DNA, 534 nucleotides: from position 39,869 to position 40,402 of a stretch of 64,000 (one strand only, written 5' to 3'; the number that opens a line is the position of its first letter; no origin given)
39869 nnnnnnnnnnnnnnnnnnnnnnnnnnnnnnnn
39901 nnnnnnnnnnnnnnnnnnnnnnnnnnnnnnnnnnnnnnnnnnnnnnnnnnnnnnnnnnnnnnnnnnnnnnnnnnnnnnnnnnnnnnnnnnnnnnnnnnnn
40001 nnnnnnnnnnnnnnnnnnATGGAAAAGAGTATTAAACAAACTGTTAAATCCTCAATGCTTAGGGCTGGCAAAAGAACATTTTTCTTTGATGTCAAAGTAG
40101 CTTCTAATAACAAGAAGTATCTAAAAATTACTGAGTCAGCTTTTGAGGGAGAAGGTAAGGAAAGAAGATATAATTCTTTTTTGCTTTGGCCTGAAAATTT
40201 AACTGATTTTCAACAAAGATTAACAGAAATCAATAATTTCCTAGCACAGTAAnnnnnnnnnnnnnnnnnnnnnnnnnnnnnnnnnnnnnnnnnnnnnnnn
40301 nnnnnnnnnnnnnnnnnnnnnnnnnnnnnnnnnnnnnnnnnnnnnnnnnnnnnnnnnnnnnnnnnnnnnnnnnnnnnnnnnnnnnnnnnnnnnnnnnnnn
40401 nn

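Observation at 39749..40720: The rpsJ-rplC junction is split by a sigma-70 region-4-only protein and a divergently transcribed PUR-alpha-like gene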

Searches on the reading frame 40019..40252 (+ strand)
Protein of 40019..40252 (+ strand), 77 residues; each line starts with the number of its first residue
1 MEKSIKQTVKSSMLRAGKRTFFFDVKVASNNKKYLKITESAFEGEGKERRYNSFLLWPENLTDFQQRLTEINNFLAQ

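Call 3: search_protein_families(library=pfam, proteins=[window:40019-40252:+], max_evalue=1)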
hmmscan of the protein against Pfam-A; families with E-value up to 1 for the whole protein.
window:40019-40252:+ (77 aa): 3 families
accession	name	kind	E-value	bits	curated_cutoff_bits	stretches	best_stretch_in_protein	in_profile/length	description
PF11680.14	DUF3276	-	9.1e-12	45.7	23.1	1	6-76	9-82/131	Protein of unknown function (DUF3276)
PF04845.19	PurA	-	0.024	14.5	25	1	6-70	80-142/219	PurA ssDNA and RNA-binding protein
PF06013.18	WXG100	-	0.071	13.8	27.3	1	35-77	35-76/86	Proteins of 100 residues with WXG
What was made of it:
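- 40019..40252 (+): 77-aa DUF3276 / single PUR-repeat protein, convergent with the sigma-4 ORF and divergent from rplC. Pfam DUF3276 45.7 bits, above GA 23.1 (call 3).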

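Call 4: search_protein_families(library=ncbifam, proteins=[window:40019-40252:+], max_evalue=1)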
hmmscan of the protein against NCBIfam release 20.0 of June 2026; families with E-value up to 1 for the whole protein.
window:40019-40252:+ (77 aa): 0 families

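Call 69: search_protein_families(library=padloc, proteins=[window:40019-40252:+], max_evalue=0.01)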
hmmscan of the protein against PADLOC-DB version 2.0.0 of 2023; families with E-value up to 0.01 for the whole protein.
window:40019-40252:+ (77 aa): 0 families

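Call 70: search_protein_families(library=phrogs, proteins=[window:40019-40252:+], max_evalue=0.001)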
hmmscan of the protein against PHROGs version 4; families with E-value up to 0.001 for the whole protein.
window:40019-40252:+ (77 aa): 0 families

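Call 75: search_solved_structures(query=window:40019-40252:+, max_evalue=1, show_alignments=2)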
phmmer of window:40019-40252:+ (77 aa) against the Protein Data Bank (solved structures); distinct sequences matched with E-value up to 1: 4.
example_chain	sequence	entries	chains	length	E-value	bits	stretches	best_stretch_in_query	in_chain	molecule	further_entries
3nm7_A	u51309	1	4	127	0.002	21.8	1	12-70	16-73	Uncharacterized protein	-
3n8b_A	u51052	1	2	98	0.0044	20.8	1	11-70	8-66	Uncharacterized protein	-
5fgp_A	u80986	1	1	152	0.015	19.1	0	4-72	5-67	CG1507-PB, isoform B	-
3k44_A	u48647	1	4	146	0.049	17.4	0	6-72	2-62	Purine-rich binding protein-alpha, isoform B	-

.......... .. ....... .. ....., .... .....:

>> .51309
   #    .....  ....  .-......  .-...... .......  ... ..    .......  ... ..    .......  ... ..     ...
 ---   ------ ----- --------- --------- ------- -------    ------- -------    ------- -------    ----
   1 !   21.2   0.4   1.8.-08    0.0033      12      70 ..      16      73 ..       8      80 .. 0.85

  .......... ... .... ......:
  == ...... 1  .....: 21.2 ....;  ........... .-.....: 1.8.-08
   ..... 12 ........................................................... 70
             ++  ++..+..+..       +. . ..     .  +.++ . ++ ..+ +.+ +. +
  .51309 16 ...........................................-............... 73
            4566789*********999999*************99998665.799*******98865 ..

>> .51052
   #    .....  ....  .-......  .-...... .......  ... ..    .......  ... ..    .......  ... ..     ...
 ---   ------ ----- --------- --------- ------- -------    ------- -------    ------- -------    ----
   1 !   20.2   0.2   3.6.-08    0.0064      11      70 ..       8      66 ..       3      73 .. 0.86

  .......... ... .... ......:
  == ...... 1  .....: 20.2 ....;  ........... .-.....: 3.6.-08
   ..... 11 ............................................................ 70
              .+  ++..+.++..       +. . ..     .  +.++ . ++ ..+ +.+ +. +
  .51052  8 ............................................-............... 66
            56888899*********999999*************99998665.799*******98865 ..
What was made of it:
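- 40019..40252 (+): PDB 3NM7/3N8B E=0.002-0.004 (call 75).
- On DUF3276 / bacterial PUR-alpha-like: 3NM7 E=0.002, 3N8B E=0.0044, Drosophila Pur-alpha 3K44 E=0.049 (call 75).
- Closest known: Borrelia burgdorferi Bpur / Pfam DUF3276. Same: It is a single PUR repeat (calls 3, 75).
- Checked: It also matches Borrelia PUR-like structures 3NM7/3N8B at E=0.002-0.004 (call 75).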

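Call 76: find_homologous_proteins(query=window:40019-40252:+, max_evalue=0.001)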
Query window:40019-40252:+ (77 aa): 124 proteins with E <= 0.001 among 124 candidates; the best 120 are listed.
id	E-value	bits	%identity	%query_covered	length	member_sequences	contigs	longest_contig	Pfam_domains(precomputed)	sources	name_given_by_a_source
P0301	8.5e-43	161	100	100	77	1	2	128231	PF11680.15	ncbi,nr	ncbi:DUF3276 family protein [Candidatus Daviesbacteria bacterium]|nr:DUF3276 family protein [Candida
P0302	2.2e-39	150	90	100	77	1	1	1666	PF11680.15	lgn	-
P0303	2.4e-39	150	91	100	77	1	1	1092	PF11680.15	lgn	-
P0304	5.0e-39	149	92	100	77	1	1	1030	PF11680.15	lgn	-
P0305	1.2e-38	147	92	100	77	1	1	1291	PF11680.15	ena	-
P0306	6.5e-38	145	88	100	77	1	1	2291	PF11680.15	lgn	-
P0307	8.4e-38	145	89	99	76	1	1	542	PF11680.15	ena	-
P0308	9.3e-38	145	91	100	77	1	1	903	PF11680.15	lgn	-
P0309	1.0e-37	144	88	100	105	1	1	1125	PF11680.15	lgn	-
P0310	1.2e-37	144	90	100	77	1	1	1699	PF11680.15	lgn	-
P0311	1.7e-37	144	88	100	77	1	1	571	PF11680.15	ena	-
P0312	1.9e-37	144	87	100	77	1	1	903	PF11680.15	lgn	-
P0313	2.4e-37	143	86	100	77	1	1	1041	PF11680.15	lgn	-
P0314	2.8e-37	143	86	100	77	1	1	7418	PF11680.15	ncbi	-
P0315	6.1e-37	142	87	100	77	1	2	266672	PF11680.15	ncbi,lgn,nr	ncbi:DUF3276 family protein [Candidatus Daviesbacteria bacterium]|nr:DUF3276 family protein [Candida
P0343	4.1e-32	127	79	95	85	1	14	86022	PF11680.15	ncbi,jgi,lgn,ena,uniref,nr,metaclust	ncbi:hypothetical protein A3C26_00790 [Candidatus Daviesbacteria bacterium RIFCSPHIGHO2_02_FULL_39_1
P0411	3.8e-19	86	57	99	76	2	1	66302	PF11680.15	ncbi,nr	ncbi:DUF3276 family protein [Candidatus Microgenomates bacterium]|nr:DUF3276 family protein [Candida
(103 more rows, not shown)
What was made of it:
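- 40019..40252 (+): More than 120 homologues at 53-92% identity are named DUF3276 family protein in Daviesbacteria/Microgenomates (call 76).
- On DUF3276 / bacterial PUR-alpha-like: NCBI names the protein 'DUF3276 family protein' (call 76).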

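Call 77: find_encoding_contigs(protein=P0411, flank=4000, max_places=2)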
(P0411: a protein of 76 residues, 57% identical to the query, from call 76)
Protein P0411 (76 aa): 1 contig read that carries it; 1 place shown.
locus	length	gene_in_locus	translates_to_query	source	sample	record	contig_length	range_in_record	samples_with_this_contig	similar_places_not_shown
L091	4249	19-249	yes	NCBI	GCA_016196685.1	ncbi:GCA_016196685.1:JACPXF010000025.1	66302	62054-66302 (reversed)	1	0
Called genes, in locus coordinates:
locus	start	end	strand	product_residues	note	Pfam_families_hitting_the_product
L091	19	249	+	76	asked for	PF11680:DUF3276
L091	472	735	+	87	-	-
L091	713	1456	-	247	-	PF13472:Lipase_GDSL_2 (weak)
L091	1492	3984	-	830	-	PF13473:Cupredoxin_1 (weak)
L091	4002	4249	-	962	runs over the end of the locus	-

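Call 78: find_encoding_contigs(protein=P0343, flank=4000, max_places=3)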
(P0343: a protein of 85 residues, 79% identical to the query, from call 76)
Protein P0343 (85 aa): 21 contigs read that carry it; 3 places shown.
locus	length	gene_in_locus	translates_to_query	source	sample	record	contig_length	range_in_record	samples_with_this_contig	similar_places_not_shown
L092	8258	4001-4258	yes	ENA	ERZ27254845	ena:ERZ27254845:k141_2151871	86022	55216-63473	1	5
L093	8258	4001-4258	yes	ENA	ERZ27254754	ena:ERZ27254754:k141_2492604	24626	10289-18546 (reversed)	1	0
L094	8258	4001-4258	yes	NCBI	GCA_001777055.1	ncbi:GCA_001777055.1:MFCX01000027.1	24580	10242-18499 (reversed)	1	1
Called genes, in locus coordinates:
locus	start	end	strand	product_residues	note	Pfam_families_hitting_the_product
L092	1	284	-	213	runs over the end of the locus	PF07650:KH_2, PF00189:Ribosomal_S3_C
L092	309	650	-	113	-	PF00237:Ribosomal_L22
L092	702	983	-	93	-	PF00203:Ribosomal_S19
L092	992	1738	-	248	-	PF00181:Ribosomal_L2_N, PF03947:Ribosomal_L2_C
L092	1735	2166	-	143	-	PF00276:Ribosomal_L23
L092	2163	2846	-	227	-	PF00573:Ribosomal_L4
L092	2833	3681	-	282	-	PF00297:Ribosomal_L3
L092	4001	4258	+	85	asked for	PF11680:DUF3276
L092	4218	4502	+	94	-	-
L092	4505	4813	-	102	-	PF00338:Ribosomal_S10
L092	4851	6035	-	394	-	PF00009:GTP_EFTU, PF03144:GTP_EFTU_D2, PF03143:GTP_EFTU_D3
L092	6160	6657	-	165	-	-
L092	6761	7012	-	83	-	PF05016:ParE_toxin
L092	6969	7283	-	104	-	PF02604:PhdYeFM_antitox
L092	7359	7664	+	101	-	-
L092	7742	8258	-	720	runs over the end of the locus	PF00009:GTP_EFTU, PF22042:EF-G_D2, PF03144:GTP_EFTU_D2, PF14492:EFG_III, PF16658:RF3_C, PF03764:EFG_IV, PF00679:EFG_C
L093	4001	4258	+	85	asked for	PF11680:DUF3276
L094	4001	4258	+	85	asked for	PF11680:DUF3276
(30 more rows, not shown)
